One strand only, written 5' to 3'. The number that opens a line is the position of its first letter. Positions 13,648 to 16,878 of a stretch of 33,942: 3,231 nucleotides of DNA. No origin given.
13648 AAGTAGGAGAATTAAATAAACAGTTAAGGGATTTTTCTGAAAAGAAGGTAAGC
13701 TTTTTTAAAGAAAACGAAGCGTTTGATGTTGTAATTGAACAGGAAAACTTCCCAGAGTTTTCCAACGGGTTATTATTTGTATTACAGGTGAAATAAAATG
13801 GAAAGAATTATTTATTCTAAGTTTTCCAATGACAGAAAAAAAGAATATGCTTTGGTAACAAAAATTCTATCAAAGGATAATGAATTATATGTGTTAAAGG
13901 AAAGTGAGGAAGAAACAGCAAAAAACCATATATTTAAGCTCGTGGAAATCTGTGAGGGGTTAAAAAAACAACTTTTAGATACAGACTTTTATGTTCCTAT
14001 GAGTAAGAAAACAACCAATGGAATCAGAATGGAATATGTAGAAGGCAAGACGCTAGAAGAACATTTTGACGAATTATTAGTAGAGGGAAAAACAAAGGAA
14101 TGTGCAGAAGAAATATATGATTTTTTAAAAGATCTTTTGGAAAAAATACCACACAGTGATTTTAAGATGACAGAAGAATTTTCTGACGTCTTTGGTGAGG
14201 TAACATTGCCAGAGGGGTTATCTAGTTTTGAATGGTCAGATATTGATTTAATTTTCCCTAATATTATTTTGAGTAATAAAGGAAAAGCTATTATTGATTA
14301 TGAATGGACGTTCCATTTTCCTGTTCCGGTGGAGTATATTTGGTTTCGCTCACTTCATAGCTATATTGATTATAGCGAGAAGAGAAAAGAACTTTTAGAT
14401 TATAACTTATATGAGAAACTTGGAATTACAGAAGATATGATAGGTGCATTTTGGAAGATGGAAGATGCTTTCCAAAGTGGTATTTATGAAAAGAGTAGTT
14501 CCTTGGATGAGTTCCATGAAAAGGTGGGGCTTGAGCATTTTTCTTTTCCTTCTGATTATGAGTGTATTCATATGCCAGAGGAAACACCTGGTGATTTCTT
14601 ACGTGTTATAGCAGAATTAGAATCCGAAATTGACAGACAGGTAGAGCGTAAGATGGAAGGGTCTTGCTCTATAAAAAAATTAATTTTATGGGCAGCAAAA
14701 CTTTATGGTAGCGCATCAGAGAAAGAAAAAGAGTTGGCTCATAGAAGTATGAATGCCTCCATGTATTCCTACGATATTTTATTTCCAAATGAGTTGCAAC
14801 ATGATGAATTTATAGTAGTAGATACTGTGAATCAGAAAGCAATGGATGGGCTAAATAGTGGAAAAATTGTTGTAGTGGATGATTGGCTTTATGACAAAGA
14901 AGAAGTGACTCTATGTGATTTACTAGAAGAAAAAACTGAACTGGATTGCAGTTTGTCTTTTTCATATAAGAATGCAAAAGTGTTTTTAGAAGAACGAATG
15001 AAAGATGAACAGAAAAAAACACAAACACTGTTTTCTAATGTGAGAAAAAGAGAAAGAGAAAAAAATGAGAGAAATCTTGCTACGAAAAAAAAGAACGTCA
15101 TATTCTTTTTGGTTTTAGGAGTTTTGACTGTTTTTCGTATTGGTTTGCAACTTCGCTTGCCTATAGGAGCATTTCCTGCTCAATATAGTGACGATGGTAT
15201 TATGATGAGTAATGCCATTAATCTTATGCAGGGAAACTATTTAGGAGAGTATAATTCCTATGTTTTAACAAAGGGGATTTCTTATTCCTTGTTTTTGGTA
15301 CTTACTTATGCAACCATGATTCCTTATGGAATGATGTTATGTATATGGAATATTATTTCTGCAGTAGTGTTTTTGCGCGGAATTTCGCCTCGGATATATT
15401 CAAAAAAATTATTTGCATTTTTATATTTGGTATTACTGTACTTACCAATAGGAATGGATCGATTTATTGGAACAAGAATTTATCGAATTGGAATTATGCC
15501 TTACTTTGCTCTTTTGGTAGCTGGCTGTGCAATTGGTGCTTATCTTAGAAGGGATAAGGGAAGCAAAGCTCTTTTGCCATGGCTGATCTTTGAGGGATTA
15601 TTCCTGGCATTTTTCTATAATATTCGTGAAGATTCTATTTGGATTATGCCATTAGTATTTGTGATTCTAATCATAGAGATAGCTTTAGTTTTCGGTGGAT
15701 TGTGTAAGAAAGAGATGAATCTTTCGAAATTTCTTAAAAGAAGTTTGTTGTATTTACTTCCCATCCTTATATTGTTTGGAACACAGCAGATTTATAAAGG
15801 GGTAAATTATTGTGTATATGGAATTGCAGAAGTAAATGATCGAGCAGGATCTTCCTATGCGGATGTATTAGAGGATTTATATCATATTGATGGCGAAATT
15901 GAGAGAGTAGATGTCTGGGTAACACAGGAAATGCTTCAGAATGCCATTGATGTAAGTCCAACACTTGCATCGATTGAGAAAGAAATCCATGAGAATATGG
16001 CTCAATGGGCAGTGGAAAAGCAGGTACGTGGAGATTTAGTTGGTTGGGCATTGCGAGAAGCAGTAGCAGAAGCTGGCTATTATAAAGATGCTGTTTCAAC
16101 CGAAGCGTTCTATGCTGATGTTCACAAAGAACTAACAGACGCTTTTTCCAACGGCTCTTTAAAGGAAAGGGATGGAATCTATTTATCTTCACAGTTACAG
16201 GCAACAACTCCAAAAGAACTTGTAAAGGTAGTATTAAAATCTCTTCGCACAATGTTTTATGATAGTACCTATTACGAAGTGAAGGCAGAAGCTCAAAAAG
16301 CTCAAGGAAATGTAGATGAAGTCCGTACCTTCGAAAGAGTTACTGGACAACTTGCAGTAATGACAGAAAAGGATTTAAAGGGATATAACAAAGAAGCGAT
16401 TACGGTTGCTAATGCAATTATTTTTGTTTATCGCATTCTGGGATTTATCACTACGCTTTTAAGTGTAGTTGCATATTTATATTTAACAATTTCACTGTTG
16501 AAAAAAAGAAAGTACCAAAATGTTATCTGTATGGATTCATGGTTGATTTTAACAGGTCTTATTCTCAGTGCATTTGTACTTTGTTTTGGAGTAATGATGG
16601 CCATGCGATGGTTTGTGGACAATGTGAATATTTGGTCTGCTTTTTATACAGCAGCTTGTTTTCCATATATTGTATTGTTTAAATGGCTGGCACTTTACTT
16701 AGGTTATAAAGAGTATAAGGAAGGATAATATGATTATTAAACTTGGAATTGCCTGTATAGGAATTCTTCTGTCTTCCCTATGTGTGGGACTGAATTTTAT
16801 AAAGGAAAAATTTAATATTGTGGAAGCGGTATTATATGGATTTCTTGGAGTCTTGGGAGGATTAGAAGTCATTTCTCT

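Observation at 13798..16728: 976-aa chimera: cytoplasmic kinase-like domain and charged linker fused to a GT-C-like polytopic domain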

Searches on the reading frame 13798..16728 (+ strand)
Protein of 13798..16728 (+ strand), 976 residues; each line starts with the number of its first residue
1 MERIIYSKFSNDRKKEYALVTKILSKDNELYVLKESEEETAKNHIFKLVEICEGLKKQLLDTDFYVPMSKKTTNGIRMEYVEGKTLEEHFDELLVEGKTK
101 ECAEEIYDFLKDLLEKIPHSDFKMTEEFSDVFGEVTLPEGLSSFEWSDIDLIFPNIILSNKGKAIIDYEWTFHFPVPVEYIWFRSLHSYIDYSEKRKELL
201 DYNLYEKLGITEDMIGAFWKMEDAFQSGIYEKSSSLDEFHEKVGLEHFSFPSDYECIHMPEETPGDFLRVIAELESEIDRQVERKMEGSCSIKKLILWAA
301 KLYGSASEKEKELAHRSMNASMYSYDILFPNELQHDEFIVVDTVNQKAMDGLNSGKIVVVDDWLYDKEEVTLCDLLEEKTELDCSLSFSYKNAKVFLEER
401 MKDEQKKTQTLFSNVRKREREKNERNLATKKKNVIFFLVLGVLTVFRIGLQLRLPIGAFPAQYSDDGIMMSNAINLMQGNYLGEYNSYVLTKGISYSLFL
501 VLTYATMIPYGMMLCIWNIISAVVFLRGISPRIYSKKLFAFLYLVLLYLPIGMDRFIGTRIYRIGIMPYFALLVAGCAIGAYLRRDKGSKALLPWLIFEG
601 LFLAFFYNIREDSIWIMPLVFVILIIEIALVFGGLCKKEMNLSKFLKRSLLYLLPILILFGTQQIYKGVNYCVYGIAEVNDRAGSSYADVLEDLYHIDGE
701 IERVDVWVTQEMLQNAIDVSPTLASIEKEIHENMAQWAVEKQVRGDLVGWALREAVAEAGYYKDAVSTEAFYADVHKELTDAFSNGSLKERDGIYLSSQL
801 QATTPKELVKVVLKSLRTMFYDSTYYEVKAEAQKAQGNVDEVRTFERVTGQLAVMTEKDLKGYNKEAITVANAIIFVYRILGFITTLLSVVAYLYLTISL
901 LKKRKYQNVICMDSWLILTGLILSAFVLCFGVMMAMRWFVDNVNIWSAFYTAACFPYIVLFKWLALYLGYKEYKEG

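Call 3: search_protein_families(library=pfam, proteins=[window:13798-16728:+], max_evalue=0.01)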
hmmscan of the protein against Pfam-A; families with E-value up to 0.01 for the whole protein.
window:13798-16728:+ (976 aa): 0 families

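Call 4: search_protein_families(library=ncbifam, proteins=[window:13798-16728:+], max_evalue=0.01)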
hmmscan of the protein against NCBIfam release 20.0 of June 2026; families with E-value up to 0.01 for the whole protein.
window:13798-16728:+ (976 aa): 0 families

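Call 5: search_solved_structures(query=window:13798-16728:+, max_evalue=10, show_alignments=3)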
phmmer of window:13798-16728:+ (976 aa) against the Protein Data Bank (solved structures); distinct sequences matched with E-value up to 10: 1.
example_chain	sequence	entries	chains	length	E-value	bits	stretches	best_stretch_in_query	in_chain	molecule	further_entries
6w6l_6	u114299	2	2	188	1.7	9.9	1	388-463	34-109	Calcium load-activated calcium channel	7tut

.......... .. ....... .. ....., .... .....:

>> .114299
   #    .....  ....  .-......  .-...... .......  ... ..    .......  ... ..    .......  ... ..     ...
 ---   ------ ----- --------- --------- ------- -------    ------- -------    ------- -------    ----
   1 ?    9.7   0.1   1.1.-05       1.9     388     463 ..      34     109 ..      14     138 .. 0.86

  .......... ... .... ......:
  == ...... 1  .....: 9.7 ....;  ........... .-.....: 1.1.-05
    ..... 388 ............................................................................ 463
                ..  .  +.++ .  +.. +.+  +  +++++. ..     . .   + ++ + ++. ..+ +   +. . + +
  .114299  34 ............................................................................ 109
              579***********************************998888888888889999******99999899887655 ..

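Call 7: find_homologous_proteins(query=window:13798-16728:+, max_evalue=0.001)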
Query window:13798-16728:+ (976 aa): 68 proteins with E <= 0.001 among 8000 candidates.
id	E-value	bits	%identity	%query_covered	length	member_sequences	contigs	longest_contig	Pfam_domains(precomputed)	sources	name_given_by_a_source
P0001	0.0e+0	2204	100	100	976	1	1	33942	-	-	-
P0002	0.0e+0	1254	58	100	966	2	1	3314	-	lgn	-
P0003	2.6e-43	167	38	25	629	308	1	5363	-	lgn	-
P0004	1.3e-39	154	35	26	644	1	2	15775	-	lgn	-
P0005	3.9e-37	146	35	25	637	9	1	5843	-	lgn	-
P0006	4.0e-37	146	37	25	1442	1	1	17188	PF05045.18,PF00702.33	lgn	-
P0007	2.0e-33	134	33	26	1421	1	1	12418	PF05045.18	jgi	-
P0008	6.4e-30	122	34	23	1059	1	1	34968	PF13632.13,PF13506.14,PF13641.13,PF00535.33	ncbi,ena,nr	ncbi:MAG: glycosyltransferase family 2 protein [Lachnospiraceae bacterium]|nr:glycosyltransferase fa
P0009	5.3e-29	119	30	26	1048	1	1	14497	PF10111.15,PF13641.13,PF00535.33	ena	-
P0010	2.3e-28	117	33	24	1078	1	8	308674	PF13641.13,PF00535.33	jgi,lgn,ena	-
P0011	1.5e-27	114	31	25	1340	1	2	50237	PF05045.18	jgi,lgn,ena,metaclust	metaclust:\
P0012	3.2e-26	110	33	25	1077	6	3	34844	PF13712.13,PF13632.13,PF10111.15,PF13506.14,PF13641.13,PF00535.33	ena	-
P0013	4.8e-26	109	35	25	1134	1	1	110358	PF10111.15,PF13506.14,PF13641.13,PF00535.33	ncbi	-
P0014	3.2e-25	107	33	25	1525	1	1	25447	PF13506.14,PF13641.13,PF00534.27,PF14307.13,PF00535.33,PF13692.13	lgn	-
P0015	3.6e-25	106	35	25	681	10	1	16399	PF13847.13,PF13489.13,PF13649.13,PF01135.26,PF08241.19,PF08242.19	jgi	jgi:2-polyprenyl-3-methyl-5-hydroxy-6-metoxy-1,4-benzoquinol methylase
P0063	8.1e-7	46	28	25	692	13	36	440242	PF13847.13,PF13489.13,PF02353.27,PF13649.13,PF08241.19,PF08242.19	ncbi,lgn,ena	-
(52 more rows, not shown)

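Call 47: find_encoding_contigs(protein=P0063, flank=8000, max_places=2)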
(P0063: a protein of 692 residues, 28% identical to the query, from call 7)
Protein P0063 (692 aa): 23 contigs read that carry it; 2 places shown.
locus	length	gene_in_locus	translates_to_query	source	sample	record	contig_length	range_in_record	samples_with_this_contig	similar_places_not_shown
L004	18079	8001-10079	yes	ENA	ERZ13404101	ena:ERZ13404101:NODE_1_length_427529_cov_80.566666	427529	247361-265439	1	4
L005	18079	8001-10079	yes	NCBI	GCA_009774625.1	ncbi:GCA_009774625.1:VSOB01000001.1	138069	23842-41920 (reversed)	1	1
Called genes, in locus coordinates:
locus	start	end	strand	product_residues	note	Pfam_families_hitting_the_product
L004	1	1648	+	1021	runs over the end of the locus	-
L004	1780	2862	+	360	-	PF01073:3Beta_HSD, PF01370:Epimerase, PF02719:Polysacc_synt_2, PF04321:RmlD_sub_bind, PF07993:NAD_binding_4, PF16363:GDP_Man_Dehyd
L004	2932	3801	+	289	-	PF00483:NTP_transferase, PF12804:NTP_transf_3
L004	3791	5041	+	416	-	PF01183:Glyco_hydro_25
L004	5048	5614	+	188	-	PF00908:dTDP_sugar_isom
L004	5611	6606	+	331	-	PF01061:ABC2_membrane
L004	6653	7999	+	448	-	PF00005:ABC_tran, PF14524:Wzt_C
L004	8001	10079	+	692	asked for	PF02353:CMAS (weak), PF13489:Methyltransf_23 (weak), PF08241:Methyltransf_11, PF08242:Methyltransf_12, PF13649:Methyltransf_25 (weak), PF13847:Methyltransf_31 (weak)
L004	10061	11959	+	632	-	PF00535:Glycos_transf_2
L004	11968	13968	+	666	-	PF13641:Glyco_tranf_2_3 (weak), PF00535:Glycos_transf_2, PF10111:Glyco_tranf_2_2 (weak), PF13641:Glyco_tranf_2_3, PF13632:Glyco_trans_2_3 (weak)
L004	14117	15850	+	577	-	PF02878:PGM_PMM_I, PF02879:PGM_PMM_II, PF02880:PGM_PMM_III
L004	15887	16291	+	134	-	PF04138:GtrA_DPMS_TM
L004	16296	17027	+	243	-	PF09359:VTC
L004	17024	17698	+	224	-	PF16316:DUF4956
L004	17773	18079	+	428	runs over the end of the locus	PF00535:Glycos_transf_2, PF13641:Glyco_tranf_2_3 (weak)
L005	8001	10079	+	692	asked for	PF02353:CMAS (weak), PF13489:Methyltransf_23 (weak), PF08241:Methyltransf_11, PF08242:Methyltransf_12, PF13649:Methyltransf_25 (weak), PF13847:Methyltransf_31 (weak)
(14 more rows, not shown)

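Call 48: find_encoding_contigs(protein=P0010, flank=8000, max_places=2)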
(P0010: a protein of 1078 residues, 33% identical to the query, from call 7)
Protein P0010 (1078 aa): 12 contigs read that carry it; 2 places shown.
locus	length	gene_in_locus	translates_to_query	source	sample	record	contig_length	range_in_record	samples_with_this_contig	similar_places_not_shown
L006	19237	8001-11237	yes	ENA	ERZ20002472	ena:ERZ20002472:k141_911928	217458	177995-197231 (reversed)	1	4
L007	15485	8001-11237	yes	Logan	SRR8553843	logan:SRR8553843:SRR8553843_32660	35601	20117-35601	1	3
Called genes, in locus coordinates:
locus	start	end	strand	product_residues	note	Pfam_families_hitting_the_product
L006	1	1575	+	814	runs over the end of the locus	PF24677:DUF7657, PF24672:DUF7654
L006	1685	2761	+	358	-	PF01073:3Beta_HSD, PF01370:Epimerase, PF02719:Polysacc_synt_2, PF04321:RmlD_sub_bind, PF07993:NAD_binding_4, PF08659:KR (weak), PF16363:GDP_Man_Dehyd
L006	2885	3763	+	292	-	PF00483:NTP_transferase, PF12804:NTP_transf_3 (weak)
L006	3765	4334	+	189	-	PF00908:dTDP_sugar_isom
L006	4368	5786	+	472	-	PF01061:ABC2_membrane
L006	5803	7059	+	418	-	PF13555:AAA_29 (faint), PF00005:ABC_tran, PF14524:Wzt_C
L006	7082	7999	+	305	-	PF00398:RrnaAD, PF02353:CMAS (weak), PF13489:Methyltransf_23, PF08241:Methyltransf_11, PF08242:Methyltransf_12, PF13649:Methyltransf_25 (weak), PF13847:Methyltransf_31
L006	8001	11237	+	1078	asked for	PF00535:Glycos_transf_2, PF13641:Glyco_tranf_2_3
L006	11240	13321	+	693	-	PF01183:Glyco_hydro_25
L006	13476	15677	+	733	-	PF16255:Lipase_GDSL_lke (faint)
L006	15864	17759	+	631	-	PF01841:Transglut_core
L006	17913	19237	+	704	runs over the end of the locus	PF01183:Glyco_hydro_25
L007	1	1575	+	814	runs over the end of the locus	PF24677:DUF7657, PF24672:DUF7654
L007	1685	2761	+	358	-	PF01073:3Beta_HSD, PF01370:Epimerase, PF02719:Polysacc_synt_2, PF04321:RmlD_sub_bind, PF07993:NAD_binding_4, PF08659:KR (weak), PF16363:GDP_Man_Dehyd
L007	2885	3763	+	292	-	PF00483:NTP_transferase, PF12804:NTP_transf_3 (weak)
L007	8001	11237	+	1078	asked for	PF00535:Glycos_transf_2, PF13641:Glyco_tranf_2_3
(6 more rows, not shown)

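Call 58: search_solved_structures(query=P0063, max_evalue=1, show_alignments=2)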
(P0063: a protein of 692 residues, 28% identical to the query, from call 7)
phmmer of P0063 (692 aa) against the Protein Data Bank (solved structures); distinct sequences matched with E-value up to 1: 29.
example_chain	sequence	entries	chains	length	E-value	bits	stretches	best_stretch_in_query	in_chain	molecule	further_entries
1f38_A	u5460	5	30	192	0.0054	18.3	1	72-181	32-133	PRECORRIN-8W DECARBOXYLASE | Precorrin-6y methyltransferase/putative decarboxylase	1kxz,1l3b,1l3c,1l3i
6ifv_A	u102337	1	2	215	0.0059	18.2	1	63-125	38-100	Ribosomal RNA small subunit methyltransferase A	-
6ifw_A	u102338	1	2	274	0.01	17.4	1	63-125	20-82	Ribosomal RNA small subunit methyltransferase A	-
6ifs_A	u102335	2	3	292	0.011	17.3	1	63-125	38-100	Ribosomal RNA small subunit methyltransferase A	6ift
7v2l_W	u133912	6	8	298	0.011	17.3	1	63-124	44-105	Ribosomal RNA small subunit methyltransferase A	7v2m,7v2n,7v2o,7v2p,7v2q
6ifx_A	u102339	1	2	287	0.013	17.1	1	63-124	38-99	Ribosomal RNA small subunit methyltransferase A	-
5wp5_A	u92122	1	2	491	0.016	16.8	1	62-127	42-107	Phosphomethylethanolamine N-methyltransferase 2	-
3ofj_A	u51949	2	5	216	0.037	15.6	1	76-191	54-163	Nodulation protein S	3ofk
3tqs_A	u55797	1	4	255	0.038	15.5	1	56-123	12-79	Ribosomal RNA small subunit methyltransferase A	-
5wmm_A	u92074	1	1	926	0.039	15.5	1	55-182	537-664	NRPS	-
8x4l_A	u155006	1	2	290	0.078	14.5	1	63-128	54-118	Probable ribosomal RNA small subunit methyltransferase A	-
8x3w_A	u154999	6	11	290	0.078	14.5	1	63-128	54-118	Probable ribosomal RNA small subunit methyltransferase A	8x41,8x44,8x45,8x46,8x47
8x4o_A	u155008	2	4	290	0.079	14.5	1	63-128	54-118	Probable ribosomal RNA small subunit methyltransferase A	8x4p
1yub_A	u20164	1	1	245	0.094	14.2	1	62-106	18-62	RRNA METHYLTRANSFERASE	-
8x4g_A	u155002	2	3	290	0.13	13.8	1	63-124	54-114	Probable ribosomal RNA small subunit methyltransferase A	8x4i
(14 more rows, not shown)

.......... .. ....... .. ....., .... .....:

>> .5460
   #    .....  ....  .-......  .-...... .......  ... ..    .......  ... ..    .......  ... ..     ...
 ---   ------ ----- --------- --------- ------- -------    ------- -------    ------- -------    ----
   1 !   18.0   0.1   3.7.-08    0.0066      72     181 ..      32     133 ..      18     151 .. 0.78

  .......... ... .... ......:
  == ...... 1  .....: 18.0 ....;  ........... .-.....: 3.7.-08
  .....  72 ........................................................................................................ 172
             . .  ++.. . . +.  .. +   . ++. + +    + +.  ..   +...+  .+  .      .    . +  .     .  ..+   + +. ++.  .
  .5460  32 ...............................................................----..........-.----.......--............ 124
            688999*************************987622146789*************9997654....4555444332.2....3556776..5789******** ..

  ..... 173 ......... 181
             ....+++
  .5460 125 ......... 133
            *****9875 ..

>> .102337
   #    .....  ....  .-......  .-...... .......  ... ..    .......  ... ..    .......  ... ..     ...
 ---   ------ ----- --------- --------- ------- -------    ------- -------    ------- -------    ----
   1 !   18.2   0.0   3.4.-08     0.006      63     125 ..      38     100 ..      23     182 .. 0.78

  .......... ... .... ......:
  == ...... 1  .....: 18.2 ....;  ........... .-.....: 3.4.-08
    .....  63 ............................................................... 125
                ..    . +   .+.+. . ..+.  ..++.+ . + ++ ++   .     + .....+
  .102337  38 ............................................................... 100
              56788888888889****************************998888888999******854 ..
